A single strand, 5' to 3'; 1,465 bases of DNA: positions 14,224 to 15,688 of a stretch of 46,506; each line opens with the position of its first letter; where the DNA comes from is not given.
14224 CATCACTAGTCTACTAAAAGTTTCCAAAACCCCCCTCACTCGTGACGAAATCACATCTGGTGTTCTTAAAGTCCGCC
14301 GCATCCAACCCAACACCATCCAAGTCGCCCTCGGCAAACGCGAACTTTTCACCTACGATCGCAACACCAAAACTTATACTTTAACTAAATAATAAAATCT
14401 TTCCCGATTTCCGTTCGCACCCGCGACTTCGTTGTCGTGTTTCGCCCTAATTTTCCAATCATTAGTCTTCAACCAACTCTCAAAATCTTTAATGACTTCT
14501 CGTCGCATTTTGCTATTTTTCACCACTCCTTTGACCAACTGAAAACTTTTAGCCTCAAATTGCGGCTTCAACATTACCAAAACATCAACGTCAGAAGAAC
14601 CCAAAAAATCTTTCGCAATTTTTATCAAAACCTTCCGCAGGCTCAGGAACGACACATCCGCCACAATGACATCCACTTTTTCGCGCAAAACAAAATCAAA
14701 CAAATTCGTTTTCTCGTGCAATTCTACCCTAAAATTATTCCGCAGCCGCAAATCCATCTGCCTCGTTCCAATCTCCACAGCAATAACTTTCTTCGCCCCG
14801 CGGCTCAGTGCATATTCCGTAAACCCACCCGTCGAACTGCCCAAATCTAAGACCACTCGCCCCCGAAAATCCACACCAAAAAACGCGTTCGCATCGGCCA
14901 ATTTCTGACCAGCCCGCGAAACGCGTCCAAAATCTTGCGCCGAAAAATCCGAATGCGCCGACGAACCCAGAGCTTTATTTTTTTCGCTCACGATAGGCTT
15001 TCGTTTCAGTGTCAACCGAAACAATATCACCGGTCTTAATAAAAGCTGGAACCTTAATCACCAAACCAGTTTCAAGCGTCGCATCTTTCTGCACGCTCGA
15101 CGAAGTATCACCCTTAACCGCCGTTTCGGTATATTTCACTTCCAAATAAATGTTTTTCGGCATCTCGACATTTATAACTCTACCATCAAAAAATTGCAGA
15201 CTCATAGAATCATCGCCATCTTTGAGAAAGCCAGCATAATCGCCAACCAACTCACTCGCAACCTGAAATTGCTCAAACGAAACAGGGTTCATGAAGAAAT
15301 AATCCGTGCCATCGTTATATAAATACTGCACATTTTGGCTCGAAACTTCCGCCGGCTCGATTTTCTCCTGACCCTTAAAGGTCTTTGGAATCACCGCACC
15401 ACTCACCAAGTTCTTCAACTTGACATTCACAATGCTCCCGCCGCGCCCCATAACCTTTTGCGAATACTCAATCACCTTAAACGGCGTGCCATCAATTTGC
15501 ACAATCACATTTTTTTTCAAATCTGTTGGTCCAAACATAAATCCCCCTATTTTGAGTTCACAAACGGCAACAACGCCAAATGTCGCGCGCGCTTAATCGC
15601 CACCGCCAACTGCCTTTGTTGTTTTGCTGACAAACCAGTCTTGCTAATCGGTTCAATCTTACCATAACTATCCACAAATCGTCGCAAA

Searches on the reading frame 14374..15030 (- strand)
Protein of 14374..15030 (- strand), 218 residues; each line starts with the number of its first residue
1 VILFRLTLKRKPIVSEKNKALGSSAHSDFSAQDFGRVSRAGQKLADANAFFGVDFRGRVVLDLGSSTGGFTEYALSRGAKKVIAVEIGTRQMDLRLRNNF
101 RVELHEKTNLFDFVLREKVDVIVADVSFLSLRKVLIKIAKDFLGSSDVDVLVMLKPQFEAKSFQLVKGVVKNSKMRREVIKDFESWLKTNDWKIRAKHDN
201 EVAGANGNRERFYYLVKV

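Call 51: search_protein_families(library=pfam, proteins=[window:14374-15030:-], max_evalue=0.01)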
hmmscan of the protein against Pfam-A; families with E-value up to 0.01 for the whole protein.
window:14374-15030:- (218 aa): 3 families
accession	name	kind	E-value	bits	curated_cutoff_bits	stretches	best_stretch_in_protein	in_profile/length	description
PF01728.25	FtsJ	-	6.1e-29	101.7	24.1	1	37-213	2-177/181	FtsJ-like methyltransferase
PF13649.12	Methyltransf_25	-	0.00062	20.9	27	1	60-124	1-70/97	Methyltransferase domain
PF03602.21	Cons_hypoth95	-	0.0049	17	24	1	55-101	40-85/182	Conserved hypothetical protein 95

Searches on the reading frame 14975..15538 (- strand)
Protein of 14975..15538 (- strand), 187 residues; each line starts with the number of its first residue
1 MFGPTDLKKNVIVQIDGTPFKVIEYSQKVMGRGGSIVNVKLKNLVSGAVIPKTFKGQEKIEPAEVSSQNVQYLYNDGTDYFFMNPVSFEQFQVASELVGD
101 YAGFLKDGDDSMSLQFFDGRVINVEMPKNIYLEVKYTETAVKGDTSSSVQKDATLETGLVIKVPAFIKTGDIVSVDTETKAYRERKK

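Call 51: search_protein_families(library=pfam, proteins=[window:14975-15538:-], max_evalue=0.01)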
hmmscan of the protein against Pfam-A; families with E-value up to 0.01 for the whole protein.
window:14975-15538:- (187 aa): 3 families
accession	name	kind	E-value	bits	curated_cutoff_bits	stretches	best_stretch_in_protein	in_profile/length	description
PF09285.17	Elong-fact-P_C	-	3.6e-23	81.5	25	1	132-185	3-56/56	Elongation factor P, C-terminal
PF01132.26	EFP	-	3.9e-17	62.4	27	1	69-122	2-54/54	Elongation factor P (EF-P) OB domain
PF08207.18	EFP_N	-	3.5e-15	56.2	23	1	6-60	4-58/58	Elongation factor P (EF-P) KOW-like domain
